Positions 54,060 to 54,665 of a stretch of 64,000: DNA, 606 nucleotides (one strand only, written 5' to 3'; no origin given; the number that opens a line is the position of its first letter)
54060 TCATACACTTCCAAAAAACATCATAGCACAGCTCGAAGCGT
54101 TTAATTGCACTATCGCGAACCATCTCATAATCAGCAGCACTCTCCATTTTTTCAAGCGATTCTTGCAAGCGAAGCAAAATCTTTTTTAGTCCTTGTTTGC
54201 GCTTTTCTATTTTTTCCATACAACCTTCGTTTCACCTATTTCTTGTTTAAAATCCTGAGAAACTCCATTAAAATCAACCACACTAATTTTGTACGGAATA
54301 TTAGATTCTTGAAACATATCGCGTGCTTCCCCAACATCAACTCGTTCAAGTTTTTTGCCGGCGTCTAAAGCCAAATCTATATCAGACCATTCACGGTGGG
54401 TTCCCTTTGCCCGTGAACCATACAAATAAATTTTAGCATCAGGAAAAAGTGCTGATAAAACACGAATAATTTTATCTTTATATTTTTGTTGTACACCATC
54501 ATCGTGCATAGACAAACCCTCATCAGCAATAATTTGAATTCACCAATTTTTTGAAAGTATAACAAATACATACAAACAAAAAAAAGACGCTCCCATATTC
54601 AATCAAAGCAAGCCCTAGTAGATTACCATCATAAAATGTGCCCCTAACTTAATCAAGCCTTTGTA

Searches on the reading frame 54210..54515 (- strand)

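Call 94: search_protein_families(library=pfam, proteins=[window:54210-54515:-], max_evalue=0.01)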
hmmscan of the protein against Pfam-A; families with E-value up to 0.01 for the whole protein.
window:54210-54515:- (102 aa): 3 families
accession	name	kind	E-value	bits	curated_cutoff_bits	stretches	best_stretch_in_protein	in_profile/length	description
PF18765.7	Polbeta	-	3.7e-12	46.7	26.9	1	15-98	2-86/93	Polymerase beta, Nucleotidyltransferase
PF01909.29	NTP_transf_2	-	3.9e-11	43.6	21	1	14-73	2-61/93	Nucleotidyltransferase domain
PF22600.2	MTPAP-like_central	-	5.8e-06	26.9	27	1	10-56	23-69/139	Poly(A) RNA polymerase, mitochondrial-like, central palm domain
